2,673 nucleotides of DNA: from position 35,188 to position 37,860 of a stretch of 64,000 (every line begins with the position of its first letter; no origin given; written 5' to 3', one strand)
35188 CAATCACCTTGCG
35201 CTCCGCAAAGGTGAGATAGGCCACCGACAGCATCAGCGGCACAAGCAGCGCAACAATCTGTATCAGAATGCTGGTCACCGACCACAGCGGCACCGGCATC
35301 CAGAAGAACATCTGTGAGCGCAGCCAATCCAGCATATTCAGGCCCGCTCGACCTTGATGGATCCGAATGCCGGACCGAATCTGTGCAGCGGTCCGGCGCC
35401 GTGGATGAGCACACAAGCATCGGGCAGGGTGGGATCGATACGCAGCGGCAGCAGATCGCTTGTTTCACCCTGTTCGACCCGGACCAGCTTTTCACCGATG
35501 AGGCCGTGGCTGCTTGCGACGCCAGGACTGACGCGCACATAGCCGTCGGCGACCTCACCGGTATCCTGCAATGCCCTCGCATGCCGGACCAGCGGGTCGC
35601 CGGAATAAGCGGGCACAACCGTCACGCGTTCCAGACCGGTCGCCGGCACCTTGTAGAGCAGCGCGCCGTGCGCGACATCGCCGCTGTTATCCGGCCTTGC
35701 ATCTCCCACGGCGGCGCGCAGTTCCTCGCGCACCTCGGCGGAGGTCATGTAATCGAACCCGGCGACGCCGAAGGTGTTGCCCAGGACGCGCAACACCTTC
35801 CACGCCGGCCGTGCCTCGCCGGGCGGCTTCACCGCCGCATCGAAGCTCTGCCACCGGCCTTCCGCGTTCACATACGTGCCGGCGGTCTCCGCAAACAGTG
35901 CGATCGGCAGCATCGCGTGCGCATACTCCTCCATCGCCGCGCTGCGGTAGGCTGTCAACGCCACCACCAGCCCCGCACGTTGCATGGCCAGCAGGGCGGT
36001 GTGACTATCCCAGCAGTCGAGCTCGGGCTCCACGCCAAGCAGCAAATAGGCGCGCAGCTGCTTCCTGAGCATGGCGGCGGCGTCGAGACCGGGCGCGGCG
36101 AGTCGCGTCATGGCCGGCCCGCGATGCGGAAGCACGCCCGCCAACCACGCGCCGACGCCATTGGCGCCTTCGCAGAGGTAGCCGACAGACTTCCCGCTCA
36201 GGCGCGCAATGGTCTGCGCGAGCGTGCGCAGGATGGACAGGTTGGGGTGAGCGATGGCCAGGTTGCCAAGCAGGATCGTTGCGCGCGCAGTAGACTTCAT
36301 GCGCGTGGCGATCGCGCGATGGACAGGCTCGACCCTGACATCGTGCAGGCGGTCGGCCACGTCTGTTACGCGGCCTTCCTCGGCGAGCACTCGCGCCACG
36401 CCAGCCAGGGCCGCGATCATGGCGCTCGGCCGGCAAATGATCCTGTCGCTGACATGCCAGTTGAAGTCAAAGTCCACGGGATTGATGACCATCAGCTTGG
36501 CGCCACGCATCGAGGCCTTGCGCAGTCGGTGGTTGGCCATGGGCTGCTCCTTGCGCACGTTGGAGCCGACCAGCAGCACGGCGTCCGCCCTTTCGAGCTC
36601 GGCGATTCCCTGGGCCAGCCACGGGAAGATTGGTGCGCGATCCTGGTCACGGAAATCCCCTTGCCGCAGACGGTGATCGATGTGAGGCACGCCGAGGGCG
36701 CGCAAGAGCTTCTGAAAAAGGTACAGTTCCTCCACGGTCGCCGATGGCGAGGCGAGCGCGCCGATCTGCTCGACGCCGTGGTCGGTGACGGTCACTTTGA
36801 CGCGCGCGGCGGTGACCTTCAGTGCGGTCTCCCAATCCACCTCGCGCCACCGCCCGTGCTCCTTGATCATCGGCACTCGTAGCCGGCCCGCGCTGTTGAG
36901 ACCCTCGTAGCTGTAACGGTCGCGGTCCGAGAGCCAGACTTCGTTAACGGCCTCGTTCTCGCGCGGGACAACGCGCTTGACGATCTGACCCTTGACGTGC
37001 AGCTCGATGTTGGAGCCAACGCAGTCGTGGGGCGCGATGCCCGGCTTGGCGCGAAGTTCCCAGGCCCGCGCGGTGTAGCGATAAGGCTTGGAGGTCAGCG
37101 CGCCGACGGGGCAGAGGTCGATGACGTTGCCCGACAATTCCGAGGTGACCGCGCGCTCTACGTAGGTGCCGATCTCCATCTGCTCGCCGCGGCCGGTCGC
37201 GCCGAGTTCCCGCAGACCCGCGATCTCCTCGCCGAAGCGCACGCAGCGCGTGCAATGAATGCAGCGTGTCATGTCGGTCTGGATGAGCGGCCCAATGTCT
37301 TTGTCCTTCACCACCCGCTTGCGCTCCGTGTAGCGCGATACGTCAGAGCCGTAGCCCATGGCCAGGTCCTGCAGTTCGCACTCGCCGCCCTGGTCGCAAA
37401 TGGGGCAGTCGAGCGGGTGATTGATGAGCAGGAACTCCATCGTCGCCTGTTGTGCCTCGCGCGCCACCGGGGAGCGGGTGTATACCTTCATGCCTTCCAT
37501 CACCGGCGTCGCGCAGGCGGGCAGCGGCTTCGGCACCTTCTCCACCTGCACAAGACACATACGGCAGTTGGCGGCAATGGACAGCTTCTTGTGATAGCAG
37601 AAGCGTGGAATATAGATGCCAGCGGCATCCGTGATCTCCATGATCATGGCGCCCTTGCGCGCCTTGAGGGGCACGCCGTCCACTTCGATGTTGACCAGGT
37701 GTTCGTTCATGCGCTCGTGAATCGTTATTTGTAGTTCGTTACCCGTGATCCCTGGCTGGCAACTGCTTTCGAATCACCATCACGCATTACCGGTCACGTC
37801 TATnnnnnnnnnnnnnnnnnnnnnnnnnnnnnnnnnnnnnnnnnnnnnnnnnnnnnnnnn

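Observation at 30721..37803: Conserved ~50-nt element duplicated inside the nuo operon (nuoL-nuoM and nuoF-nuoG spacers)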

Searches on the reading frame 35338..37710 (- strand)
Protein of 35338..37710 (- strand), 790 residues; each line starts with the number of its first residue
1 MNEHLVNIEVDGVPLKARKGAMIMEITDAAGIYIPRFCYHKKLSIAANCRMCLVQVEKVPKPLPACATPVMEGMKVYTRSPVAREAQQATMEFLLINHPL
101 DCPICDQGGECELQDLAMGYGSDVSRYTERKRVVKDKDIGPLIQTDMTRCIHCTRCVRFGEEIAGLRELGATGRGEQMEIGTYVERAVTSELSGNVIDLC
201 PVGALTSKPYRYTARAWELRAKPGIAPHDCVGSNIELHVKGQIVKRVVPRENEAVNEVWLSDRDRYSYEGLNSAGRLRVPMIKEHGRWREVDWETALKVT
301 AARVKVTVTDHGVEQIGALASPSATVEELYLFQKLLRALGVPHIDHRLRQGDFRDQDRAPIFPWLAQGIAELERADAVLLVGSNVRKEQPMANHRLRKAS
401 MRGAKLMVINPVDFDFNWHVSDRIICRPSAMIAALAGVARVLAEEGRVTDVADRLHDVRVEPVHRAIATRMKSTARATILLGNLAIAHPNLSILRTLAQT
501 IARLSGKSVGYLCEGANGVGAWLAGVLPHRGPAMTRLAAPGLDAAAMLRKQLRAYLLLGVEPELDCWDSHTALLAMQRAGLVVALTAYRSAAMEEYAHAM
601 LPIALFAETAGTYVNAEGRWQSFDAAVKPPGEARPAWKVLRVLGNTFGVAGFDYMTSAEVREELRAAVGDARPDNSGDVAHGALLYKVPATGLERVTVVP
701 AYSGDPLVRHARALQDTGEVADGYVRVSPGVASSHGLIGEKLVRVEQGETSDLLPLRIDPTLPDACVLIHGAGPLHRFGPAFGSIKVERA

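Call 17: find_homologous_proteins(query=window:35338-37710:-, max_evalue=1e-50)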
Query window:35338-37710:- (790 aa): 8000 proteins with E <= 1e-50 among 8000 candidates; the best 120 are listed.
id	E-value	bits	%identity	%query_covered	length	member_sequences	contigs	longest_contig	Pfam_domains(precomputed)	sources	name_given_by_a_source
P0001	0.0e+0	1798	100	100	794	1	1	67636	PF13510.12,PF22151.3,PF10588.15,PF00384.28,PF22117.3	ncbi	ncbi:MAG: NADH-quinone oxidoreductase subunit NuoG [Chromatiales bacterium]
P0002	0.0e+0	1440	78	100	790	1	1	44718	PF13510.12,PF22151.3,PF10588.15,PF00384.28,PF22117.3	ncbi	-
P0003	0.0e+0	1290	71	100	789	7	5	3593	PF13510.12,PF22151.3,PF10588.15,PF00384.28,PF22117.3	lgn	-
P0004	0.0e+0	1282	70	100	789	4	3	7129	PF13510.12,PF22151.3,PF10588.15,PF00384.28,PF22117.3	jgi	jgi:NADH-quinone oxidoreductase subunit G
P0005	0.0e+0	1274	70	100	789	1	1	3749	PF13510.12,PF22151.3,PF10588.15,PF00384.28,PF22117.3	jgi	jgi:NADH-quinone oxidoreductase subunit G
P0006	0.0e+0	1256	69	100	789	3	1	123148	PF13510.12,PF22151.3,PF10588.15,PF00384.28,PF22117.3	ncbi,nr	ncbi:MAG: NADH-quinone oxidoreductase chain 3 [Gammaproteobacteria bacterium]|nr:NADH-quinone oxidor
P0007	0.0e+0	1200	66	100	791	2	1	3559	PF13510.12,PF22151.3,PF10588.15,PF00384.28,PF22117.3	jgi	jgi:NADH-quinone oxidoreductase subunit G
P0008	0.0e+0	1195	64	100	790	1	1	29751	PF13510.12,PF22151.3,PF10588.15,PF00384.28,PF22117.3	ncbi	ncbi:MAG: NADH-quinone oxidoreductase subunit NuoG [Gammaproteobacteria bacterium]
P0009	0.0e+0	1150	64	100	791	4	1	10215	PF13510.12,PF22151.3,PF10588.15,PF00384.28,PF01568.28,PF22117.3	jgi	jgi:NADH-quinone oxidoreductase subunit G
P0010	0.0e+0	1123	64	98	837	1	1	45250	PF13510.12,PF22151.3,PF10588.15,PF00384.28,PF22117.3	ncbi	-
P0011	0.0e+0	1116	64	97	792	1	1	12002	PF13510.12,PF22151.3,PF10588.15,PF00384.28,PF22117.3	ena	-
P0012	0.0e+0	1102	64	100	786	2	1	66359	PF13510.12,PF22151.3,PF10588.15,PF00384.28,PF01568.28,PF22117.3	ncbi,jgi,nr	ncbi:MAG TPA: NADH-quinone oxidoreductase subunit NuoG [Gammaproteobacteria bacterium]|nr:NADH-quino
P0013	0.0e+0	1099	64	100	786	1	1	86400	PF13510.12,PF22151.3,PF10588.15,PF00384.28,PF22117.3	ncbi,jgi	jgi:NADH-quinone oxidoreductase subunit G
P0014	0.0e+0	1098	63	98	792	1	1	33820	PF13510.12,PF22151.3,PF10588.15,PF00384.28,PF00111.33,PF22117.3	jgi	jgi:NADH-quinone oxidoreductase subunit G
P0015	0.0e+0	1095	61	100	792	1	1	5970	PF13510.12,PF22151.3,PF10588.15,PF00384.28,PF00111.33,PF22117.3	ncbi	-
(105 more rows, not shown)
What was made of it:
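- On STRR-type heptanucleotide tandem repeats: The source is annotated as a Chromatiales bacterium MAG (call 17).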

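Call 18: find_encoding_contigs(protein=P0002, flank=10000, max_places=3)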
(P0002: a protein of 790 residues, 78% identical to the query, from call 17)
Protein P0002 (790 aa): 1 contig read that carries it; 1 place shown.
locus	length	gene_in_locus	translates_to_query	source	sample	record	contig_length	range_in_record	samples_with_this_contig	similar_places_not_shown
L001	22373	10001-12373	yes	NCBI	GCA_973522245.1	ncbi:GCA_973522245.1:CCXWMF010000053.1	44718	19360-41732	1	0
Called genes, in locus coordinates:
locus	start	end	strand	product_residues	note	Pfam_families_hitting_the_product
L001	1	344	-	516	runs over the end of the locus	PF00501:AMP-binding, PF13193:AMP-binding_C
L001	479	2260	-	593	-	PF07167:PhaC_N, PF00561:Abhydrolase_1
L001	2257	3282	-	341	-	PF01734:Patatin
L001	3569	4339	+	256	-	PF00121:TIM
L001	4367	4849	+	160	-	PF03840:SecG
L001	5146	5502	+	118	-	PF00507:Oxidored_q4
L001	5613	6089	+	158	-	PF01058:Oxidored_q6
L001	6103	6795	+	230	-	PF00329:Complex1_30kDa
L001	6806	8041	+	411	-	PF00346:Complex1_49kDa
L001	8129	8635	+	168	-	PF01257:2Fe-2S_thioredx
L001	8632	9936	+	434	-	PF01512:Complex1_51K, PF22461:SLBB_2, PF10531:SLBB, PF10589:NADH_4Fe-4S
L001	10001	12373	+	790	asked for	PF13510:Fer2_4, PF10588:NADH-G_4Fe-4S_3, PF22117:Fer4_Nqo3, PF22151:Fer4_NDSU1, PF00384:Molybdopterin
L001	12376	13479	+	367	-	PF00146:NADHdh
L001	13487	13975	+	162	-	PF13183:Fer4_8 (faint), PF13534:Fer4_17 (faint), PF13484:Fer4_16 (faint), PF14697:Fer4_21 (faint), PF13237:Fer4_10 (weak), PF12838:Fer4_7, PF13187:Fer4_9, PF00037:Fer4, +2 more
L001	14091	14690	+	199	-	PF00499:Oxidored_q3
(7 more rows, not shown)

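Call 19: find_encoding_contigs(protein=P0006, flank=10000, max_places=3)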
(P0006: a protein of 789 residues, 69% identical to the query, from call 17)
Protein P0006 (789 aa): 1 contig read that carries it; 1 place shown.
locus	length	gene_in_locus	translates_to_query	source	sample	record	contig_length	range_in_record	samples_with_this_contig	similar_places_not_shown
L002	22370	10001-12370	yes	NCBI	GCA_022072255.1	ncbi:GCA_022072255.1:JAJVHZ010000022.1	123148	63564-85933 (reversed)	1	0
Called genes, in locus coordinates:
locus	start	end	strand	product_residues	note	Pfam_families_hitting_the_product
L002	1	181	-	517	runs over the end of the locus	PF00501:AMP-binding, PF13193:AMP-binding_C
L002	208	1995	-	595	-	PF07167:PhaC_N, PF00561:Abhydrolase_1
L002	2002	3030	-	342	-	PF01734:Patatin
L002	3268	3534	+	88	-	PF09834:DUF2061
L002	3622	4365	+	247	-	PF00121:TIM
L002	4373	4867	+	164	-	PF03840:SecG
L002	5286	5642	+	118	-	PF00507:Oxidored_q4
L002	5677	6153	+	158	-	PF01058:Oxidored_q6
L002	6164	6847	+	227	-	PF00329:Complex1_30kDa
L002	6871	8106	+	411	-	PF00346:Complex1_49kDa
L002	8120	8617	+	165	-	PF01257:2Fe-2S_thioredx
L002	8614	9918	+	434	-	PF01512:Complex1_51K, PF22461:SLBB_2, PF10531:SLBB, PF10589:NADH_4Fe-4S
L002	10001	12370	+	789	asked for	PF13510:Fer2_4, PF10588:NADH-G_4Fe-4S_3, PF22117:Fer4_Nqo3, PF22151:Fer4_NDSU1, PF00384:Molybdopterin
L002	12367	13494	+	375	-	PF00146:NADHdh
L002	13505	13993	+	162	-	PF14697:Fer4_21 (faint), PF12797:Fer4_2 (faint), PF12800:Fer4_4 (faint), PF12837:Fer4_6 (faint), PF13237:Fer4_10 (weak), PF12838:Fer4_7, PF13187:Fer4_9, PF00037:Fer4 (weak), +2 more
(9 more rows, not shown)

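Call 20: find_encoding_contigs(protein=P0008, flank=10000, max_places=3)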
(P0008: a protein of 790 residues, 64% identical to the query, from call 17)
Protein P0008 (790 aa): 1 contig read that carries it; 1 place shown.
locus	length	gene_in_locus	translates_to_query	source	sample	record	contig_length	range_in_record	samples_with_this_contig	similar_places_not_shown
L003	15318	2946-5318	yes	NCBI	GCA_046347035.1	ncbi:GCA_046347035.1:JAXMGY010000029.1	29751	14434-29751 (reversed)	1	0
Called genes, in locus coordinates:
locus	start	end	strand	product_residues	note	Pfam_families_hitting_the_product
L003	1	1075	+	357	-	PF00346:Complex1_49kDa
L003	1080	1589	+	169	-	PF01257:2Fe-2S_thioredx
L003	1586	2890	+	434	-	PF01512:Complex1_51K, PF22461:SLBB_2, PF10531:SLBB, PF10589:NADH_4Fe-4S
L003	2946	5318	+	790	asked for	PF13510:Fer2_4, PF10588:NADH-G_4Fe-4S_3, PF22117:Fer4_Nqo3, PF22151:Fer4_NDSU1, PF00384:Molybdopterin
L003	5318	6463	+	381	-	PF00146:NADHdh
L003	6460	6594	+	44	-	-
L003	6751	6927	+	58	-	-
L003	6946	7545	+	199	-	PF00499:Oxidored_q3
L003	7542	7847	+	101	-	PF00420:Oxidored_q2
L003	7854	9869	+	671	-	PF00662:Proton_antipo_N, PF00361:Proton_antipo_M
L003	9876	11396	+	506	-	PF00361:Proton_antipo_M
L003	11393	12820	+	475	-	PF00361:Proton_antipo_M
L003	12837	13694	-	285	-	PF27523:PSD, PF02666:PS_Dcarbxylase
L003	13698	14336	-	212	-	PF02630:SCO1-SenC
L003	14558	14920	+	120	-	PF00072:Response_reg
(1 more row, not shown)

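Call 26: find_related_loci(query=window:35338-37710:-, collection=metagenome_contigs, flank=10000)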
Query window:35338-37710:- (790 aa) in metagenome_contigs; peptide patterns used: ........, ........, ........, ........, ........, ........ (x = any residue, [..] = any of these).
221 stretches matched a pattern; 148 encode a relative of the query (tblastn E <= 1e-3); the best 80 are kept; 80 distinct loci.
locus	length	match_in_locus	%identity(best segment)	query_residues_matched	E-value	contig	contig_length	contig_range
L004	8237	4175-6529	60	1-788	0e+0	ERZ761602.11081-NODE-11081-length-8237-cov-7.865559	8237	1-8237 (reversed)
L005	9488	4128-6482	60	1-788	0e+0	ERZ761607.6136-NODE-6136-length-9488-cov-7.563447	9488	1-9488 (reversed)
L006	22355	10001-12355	60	1-788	0e+0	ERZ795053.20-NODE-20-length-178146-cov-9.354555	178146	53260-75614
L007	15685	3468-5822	60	1-788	0e+0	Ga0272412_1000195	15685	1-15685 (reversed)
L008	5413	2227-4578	60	1-788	0e+0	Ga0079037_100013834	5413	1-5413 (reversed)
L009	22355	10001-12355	59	1-788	0e+0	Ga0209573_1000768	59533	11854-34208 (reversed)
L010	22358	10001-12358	60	1-788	0e+0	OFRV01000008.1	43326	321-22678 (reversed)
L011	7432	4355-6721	59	1-788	0e+0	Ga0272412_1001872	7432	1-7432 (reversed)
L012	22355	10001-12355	60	1-788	0e+0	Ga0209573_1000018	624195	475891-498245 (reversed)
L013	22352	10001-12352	59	1-788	0e+0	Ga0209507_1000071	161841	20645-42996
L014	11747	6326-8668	60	1-787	0e+0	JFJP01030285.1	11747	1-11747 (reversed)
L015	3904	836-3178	60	1-787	0e+0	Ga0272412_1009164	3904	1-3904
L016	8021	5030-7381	58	1-788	0e+0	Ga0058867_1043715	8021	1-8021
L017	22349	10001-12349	59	1-788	0e+0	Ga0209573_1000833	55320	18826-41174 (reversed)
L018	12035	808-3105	61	1-769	0e+0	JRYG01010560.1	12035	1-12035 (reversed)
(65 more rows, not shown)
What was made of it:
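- Tried and rejected: Metagenome scan with NuoG (call 26).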

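Call 38: find_encoding_contigs(protein=P0004, flank=10000, max_places=4)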
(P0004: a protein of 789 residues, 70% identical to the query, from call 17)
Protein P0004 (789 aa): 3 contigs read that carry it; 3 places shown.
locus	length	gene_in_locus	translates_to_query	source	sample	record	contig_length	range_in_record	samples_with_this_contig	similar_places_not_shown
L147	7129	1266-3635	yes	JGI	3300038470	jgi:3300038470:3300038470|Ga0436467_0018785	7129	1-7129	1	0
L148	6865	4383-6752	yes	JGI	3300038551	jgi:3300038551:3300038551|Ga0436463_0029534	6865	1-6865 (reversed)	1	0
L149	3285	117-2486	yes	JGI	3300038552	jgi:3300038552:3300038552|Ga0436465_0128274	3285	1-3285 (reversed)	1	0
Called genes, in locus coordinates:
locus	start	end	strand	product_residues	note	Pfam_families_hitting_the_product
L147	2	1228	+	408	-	?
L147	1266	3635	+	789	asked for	PF13510:Fer2_4, PF10588:NADH-G_4Fe-4S_3, PF22117:Fer4_Nqo3, PF22151:Fer4_NDSU1, PF00384:Molybdopterin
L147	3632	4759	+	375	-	PF00146:NADHdh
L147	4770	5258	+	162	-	PF14697:Fer4_21 (faint), PF12797:Fer4_2 (faint), PF12800:Fer4_4 (faint), PF12837:Fer4_6 (faint), PF13237:Fer4_10 (weak), PF12838:Fer4_7, PF13187:Fer4_9, PF00037:Fer4 (weak), +2 more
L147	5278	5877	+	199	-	PF00499:Oxidored_q3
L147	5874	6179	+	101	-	PF00420:Oxidored_q2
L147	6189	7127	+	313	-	?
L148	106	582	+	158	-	PF01058:Oxidored_q6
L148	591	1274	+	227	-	PF00329:Complex1_30kDa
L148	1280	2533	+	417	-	PF00346:Complex1_49kDa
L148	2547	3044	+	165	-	PF01257:2Fe-2S_thioredx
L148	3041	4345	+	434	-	PF01512:Complex1_51K, PF22461:SLBB_2, PF10531:SLBB, PF10589:NADH_4Fe-4S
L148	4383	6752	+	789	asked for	PF13510:Fer2_4, PF10588:NADH-G_4Fe-4S_3, PF22117:Fer4_Nqo3, PF22151:Fer4_NDSU1, PF00384:Molybdopterin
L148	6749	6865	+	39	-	?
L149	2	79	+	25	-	?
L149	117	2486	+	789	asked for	PF13510:Fer2_4, PF10588:NADH-G_4Fe-4S_3, PF22117:Fer4_Nqo3, PF22151:Fer4_NDSU1, PF00384:Molybdopterin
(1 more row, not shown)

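Call 39: find_encoding_contigs(protein=P0003, flank=10000, max_places=5)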
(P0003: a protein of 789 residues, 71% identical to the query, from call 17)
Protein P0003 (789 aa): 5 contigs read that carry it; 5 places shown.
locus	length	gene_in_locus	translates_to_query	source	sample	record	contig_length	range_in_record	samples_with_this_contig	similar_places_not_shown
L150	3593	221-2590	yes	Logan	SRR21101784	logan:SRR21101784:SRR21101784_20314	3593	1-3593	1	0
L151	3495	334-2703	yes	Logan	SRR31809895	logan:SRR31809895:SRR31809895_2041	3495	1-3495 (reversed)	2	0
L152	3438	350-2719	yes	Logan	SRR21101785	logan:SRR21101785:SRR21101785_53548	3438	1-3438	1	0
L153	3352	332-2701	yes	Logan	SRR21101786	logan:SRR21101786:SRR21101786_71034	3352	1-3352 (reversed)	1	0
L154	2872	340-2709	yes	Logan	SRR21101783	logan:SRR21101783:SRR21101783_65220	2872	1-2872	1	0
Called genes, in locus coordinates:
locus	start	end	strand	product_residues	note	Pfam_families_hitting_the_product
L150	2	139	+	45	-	?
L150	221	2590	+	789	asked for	PF13510:Fer2_4, PF10588:NADH-G_4Fe-4S_3, PF22117:Fer4_Nqo3, PF22151:Fer4_NDSU1, PF00384:Molybdopterin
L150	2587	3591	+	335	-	?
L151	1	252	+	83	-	?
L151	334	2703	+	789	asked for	PF13510:Fer2_4, PF10588:NADH-G_4Fe-4S_3, PF22117:Fer4_Nqo3, PF22151:Fer4_NDSU1, PF00384:Molybdopterin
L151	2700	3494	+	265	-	?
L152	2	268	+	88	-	?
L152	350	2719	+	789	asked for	PF13510:Fer2_4, PF10588:NADH-G_4Fe-4S_3, PF22117:Fer4_Nqo3, PF22151:Fer4_NDSU1, PF00384:Molybdopterin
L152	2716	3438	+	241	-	?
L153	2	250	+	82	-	?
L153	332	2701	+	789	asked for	PF13510:Fer2_4, PF10588:NADH-G_4Fe-4S_3, PF22117:Fer4_Nqo3, PF22151:Fer4_NDSU1, PF00384:Molybdopterin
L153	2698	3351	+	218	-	?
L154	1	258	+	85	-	?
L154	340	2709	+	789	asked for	PF13510:Fer2_4, PF10588:NADH-G_4Fe-4S_3, PF22117:Fer4_Nqo3, PF22151:Fer4_NDSU1, PF00384:Molybdopterin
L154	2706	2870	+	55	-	?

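Call 40: find_encoding_contigs(protein=P0005, flank=10000, max_places=3)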
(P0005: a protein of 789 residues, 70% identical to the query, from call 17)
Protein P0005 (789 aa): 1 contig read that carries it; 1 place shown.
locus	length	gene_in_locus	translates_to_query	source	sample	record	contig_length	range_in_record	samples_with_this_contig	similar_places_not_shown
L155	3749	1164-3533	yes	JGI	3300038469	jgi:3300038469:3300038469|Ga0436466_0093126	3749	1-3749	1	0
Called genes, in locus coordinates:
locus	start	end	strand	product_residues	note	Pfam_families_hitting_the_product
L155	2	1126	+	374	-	?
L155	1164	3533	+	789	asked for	PF13510:Fer2_4, PF10588:NADH-G_4Fe-4S_3, PF22117:Fer4_Nqo3, PF22151:Fer4_NDSU1, PF00384:Molybdopterin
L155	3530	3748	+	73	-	?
